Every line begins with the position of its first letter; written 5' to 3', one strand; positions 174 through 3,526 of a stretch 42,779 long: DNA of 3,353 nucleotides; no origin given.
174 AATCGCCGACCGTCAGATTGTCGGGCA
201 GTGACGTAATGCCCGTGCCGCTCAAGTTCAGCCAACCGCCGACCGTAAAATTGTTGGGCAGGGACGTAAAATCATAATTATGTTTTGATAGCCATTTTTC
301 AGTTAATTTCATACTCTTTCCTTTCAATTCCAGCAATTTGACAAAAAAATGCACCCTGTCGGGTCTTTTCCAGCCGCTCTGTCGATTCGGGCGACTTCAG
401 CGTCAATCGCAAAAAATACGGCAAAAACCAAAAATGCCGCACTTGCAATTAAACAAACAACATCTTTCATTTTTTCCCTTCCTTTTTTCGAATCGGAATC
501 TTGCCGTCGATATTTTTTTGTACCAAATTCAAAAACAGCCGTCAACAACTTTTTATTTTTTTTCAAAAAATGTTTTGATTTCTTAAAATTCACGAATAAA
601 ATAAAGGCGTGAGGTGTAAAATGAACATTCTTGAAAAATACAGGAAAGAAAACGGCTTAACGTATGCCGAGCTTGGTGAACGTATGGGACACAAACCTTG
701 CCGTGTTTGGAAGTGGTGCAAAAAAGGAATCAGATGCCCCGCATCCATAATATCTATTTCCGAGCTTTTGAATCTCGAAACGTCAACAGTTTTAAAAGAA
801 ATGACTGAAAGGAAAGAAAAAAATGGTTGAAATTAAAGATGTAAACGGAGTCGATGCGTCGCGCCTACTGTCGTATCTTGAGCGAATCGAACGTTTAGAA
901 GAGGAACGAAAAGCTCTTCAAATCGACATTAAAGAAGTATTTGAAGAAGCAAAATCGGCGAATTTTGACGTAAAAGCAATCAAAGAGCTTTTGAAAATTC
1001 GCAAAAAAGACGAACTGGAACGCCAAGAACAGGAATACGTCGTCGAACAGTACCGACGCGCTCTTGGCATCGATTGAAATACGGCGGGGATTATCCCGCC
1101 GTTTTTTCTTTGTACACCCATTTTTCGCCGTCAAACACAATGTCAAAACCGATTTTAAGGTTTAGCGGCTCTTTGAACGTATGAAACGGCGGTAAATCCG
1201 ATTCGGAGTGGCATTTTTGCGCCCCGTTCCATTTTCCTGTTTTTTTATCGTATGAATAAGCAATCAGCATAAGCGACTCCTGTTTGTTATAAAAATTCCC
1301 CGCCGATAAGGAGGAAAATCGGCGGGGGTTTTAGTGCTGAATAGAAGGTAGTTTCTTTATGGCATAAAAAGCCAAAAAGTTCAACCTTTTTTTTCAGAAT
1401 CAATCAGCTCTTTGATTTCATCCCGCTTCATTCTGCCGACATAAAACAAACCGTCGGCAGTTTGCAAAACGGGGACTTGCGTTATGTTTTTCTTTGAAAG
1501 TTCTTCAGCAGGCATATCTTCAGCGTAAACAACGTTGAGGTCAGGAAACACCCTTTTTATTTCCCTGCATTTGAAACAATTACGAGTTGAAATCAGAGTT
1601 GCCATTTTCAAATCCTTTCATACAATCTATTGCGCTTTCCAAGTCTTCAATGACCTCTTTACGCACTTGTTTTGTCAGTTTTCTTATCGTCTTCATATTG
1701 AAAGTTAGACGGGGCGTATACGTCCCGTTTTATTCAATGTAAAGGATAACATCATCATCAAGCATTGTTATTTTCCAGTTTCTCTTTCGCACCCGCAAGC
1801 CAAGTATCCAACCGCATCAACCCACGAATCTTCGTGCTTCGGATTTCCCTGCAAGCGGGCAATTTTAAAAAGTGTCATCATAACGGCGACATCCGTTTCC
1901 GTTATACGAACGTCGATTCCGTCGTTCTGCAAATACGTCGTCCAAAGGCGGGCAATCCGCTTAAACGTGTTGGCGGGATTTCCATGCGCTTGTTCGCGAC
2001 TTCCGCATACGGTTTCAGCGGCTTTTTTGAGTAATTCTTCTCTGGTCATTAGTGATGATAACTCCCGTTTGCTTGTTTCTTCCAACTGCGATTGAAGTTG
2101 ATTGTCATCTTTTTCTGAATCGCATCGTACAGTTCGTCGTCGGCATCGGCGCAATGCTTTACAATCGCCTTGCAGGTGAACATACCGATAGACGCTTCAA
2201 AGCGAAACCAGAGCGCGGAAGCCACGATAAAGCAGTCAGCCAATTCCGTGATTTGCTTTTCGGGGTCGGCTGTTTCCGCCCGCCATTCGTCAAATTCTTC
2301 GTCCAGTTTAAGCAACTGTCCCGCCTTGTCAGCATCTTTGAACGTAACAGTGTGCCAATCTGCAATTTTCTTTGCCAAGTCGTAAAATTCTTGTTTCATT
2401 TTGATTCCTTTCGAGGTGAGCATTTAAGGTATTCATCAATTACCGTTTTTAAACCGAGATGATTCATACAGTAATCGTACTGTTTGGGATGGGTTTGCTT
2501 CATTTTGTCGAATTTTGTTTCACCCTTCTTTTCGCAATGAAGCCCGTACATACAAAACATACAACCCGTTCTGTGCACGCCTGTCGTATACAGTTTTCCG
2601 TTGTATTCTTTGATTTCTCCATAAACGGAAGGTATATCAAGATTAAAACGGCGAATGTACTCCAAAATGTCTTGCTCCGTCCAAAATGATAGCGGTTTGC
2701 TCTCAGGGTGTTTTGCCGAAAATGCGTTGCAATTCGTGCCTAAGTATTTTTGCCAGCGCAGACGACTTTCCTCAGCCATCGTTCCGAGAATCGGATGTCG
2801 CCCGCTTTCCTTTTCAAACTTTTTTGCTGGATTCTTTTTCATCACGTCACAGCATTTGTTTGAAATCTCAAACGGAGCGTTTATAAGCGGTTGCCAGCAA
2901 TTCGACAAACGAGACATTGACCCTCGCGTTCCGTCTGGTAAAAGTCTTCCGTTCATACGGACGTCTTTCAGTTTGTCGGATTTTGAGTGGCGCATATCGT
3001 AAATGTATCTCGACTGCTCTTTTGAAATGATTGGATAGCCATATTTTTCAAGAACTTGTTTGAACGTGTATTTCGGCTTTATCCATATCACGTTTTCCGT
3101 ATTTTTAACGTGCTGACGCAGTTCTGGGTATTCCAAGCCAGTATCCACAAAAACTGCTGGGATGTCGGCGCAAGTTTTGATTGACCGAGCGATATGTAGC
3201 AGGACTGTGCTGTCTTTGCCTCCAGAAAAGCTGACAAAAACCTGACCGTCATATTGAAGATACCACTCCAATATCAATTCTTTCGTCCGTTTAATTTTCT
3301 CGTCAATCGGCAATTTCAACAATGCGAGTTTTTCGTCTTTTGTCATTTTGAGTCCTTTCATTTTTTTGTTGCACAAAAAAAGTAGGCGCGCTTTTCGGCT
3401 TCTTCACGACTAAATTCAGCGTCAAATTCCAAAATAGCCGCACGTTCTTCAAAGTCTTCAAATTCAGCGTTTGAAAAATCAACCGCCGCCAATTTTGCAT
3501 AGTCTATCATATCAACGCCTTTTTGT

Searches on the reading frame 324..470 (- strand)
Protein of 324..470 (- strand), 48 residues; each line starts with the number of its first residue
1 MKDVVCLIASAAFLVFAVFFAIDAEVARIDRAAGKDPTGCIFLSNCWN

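Call 5: search_protein_families(library=pfam, proteins=[window:327-470:-], max_evalue=1)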
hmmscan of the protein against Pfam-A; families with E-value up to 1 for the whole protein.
seq(48 aa): 0 families

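Call 6: search_protein_families(library=phrogs, proteins=[window:327-470:-], max_evalue=1)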
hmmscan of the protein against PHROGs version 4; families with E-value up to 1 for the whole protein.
seq(48 aa): 1 family
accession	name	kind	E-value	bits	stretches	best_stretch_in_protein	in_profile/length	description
phrog_28744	-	unknown function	0.084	13.8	1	3-22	6-25/45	-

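Call 72: search_protein_families(library=padloc, proteins=[window:324-470:-], max_evalue=0.01)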
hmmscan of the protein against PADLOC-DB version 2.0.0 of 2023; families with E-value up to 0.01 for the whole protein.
window:324-470:- (48 aa): 0 families

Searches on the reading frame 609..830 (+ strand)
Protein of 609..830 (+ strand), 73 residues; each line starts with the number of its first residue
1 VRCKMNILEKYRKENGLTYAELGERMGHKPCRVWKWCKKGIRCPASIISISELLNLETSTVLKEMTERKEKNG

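Call 39: search_protein_families(library=phrogs, proteins=[window:609-830:+], max_evalue=0.001)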
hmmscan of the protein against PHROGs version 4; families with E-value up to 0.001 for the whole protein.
window:609-830:+ (73 aa): 3 families
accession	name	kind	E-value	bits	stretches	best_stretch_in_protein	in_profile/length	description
phrog_4779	-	transcription regulation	8.3e-05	24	1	6-65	5-65/98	transcriptional regulator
phrog_3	-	transcription regulation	0.00027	21.8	1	1-69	86-153/430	transcriptional repressor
phrog_1373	-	transcription regulation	0.00052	21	1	8-33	68-93/166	transcriptional regulator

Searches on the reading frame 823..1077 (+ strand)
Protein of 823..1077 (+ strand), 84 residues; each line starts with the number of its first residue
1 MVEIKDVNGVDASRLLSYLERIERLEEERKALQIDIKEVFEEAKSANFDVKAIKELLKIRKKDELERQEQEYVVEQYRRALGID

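Call 39: search_protein_families(library=phrogs, proteins=[window:823-1077:+], max_evalue=0.001)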
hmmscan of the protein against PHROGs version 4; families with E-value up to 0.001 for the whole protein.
window:823-1077:+ (84 aa): 1 family
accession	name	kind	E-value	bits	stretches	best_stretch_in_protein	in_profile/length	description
phrog_4212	-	unknown function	1.5e-21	77.9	1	5-83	273-351/353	-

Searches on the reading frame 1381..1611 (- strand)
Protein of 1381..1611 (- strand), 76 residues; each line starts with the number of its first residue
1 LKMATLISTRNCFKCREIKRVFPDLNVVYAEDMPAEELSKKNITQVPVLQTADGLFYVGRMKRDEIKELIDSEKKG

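Call 39: search_protein_families(library=phrogs, proteins=[window:1381-1611:-], max_evalue=0.001)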
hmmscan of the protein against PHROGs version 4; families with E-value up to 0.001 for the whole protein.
window:1381-1611:- (76 aa): 1 family
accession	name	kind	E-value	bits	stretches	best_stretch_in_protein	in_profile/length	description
phrog_22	-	DNA, RNA and nucleotide metabolism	7e-09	37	1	2-73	71-147/162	thioredoxin domain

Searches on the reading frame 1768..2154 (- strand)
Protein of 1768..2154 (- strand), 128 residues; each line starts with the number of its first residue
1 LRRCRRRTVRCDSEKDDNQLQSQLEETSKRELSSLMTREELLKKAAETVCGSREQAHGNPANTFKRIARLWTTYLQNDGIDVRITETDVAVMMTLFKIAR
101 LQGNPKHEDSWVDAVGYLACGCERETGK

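Call 39: search_protein_families(library=phrogs, proteins=[window:1768-2154:-], max_evalue=0.001)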
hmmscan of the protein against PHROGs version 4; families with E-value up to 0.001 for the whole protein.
window:1768-2154:- (128 aa): 6 families
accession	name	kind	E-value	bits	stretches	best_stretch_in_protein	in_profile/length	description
phrog_474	-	other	3.6e-32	113.3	1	19-125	111-211/274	phosphofructokinase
phrog_6328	-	unknown function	3.1e-24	87.5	1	21-122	142-239/249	-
phrog_1167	-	other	5.2e-23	83.1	1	38-121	3-81/169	phosphofructokinase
phrog_18396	-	unknown function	1.3e-13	52.6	1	35-123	154-243/248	-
phrog_1597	-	unknown function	4.7e-12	47.7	1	38-122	98-177/189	-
phrog_6342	-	unknown function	1.1e-10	43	1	18-123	32-131/236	-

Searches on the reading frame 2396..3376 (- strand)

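Call 39: search_protein_families(library=phrogs, proteins=[window:2396-3376:-], max_evalue=0.001)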
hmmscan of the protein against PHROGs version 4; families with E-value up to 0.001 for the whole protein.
window:2396-3376:- (326 aa): 3 families
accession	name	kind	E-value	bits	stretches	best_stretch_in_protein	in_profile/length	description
phrog_424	-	moron, auxiliary metabolic gene and host takeover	1.7e-51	176.7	1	5-308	121-366/460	phosphoadenosine phosphosulfate reductase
phrog_2302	-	moron, auxiliary metabolic gene and host takeover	4.1e-16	59.9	2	42-104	26-92/381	phosphoadenosine phosphosulfate reductase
phrog_15238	-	unknown function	1.1e-08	36.2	1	40-130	8-103/215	-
